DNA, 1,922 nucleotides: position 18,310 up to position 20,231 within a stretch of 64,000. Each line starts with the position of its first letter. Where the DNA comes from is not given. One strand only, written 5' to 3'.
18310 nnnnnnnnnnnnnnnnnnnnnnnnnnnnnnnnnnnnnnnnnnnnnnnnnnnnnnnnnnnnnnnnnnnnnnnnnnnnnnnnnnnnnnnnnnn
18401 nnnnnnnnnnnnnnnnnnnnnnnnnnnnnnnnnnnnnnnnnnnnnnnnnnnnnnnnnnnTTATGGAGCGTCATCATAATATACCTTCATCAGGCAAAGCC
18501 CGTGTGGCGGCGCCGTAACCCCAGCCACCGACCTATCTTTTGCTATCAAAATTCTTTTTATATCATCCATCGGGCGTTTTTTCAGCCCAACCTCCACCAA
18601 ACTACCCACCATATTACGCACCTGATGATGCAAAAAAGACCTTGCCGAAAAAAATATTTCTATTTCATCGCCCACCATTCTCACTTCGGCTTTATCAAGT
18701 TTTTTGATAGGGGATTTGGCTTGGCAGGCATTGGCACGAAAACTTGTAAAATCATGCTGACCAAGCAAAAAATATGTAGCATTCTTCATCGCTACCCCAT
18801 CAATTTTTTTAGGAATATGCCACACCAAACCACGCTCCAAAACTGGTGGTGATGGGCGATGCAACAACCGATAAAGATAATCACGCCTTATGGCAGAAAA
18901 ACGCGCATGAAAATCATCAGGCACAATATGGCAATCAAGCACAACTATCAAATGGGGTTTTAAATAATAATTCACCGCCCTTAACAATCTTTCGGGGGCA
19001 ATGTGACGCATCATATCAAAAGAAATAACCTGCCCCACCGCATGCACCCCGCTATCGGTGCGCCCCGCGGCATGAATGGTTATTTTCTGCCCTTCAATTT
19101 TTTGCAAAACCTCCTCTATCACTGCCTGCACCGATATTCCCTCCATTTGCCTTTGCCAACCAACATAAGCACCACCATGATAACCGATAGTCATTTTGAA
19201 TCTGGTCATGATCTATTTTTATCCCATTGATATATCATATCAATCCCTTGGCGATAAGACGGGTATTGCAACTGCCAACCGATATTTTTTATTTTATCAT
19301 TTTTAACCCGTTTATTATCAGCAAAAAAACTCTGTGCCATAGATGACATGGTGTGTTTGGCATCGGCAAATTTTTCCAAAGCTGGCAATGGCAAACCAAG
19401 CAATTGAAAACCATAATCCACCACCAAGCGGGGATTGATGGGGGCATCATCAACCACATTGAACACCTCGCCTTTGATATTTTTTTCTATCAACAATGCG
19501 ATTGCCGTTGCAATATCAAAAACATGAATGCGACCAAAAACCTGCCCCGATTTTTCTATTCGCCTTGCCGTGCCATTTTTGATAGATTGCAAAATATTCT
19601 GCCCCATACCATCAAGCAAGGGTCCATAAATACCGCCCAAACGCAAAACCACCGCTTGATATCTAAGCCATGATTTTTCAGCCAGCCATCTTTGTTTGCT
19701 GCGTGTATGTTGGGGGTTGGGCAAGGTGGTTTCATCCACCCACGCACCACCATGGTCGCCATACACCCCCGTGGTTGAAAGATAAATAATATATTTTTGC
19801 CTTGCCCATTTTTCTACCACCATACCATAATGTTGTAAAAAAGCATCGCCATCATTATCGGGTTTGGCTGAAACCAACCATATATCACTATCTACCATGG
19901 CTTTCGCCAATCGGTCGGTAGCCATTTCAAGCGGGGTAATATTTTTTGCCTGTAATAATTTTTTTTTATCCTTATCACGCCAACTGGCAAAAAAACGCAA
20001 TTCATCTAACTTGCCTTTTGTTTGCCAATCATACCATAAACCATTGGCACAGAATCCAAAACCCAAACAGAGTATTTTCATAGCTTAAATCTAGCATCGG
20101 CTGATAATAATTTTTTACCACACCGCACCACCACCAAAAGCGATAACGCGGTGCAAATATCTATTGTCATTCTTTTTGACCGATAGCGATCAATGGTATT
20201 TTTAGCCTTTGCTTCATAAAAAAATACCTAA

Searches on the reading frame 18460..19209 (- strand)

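Call 76: search_protein_families(library=pfam, proteins=[window:18460-19209:-], max_evalue=0.001)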
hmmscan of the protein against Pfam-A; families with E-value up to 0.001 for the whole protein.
window:18460-19209:- (249 aa): 1 family
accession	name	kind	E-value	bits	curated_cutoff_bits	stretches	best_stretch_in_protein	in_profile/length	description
PF01416.25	PseudoU_synth_1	-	1.1e-40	138.8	23.3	2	148-246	5-108/108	tRNA pseudouridine synthase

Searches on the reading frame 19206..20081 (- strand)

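Call 76: search_protein_families(library=pfam, proteins=[window:19206-20081:-], max_evalue=0.001)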
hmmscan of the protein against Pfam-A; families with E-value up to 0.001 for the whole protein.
window:19206-20081:- (291 aa): 1 family
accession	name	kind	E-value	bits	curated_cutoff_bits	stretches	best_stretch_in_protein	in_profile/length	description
PF01370.27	Epimerase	-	2.5e-06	27.5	20.9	1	96-209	108-239/240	NAD dependent epimerase/dehydratase family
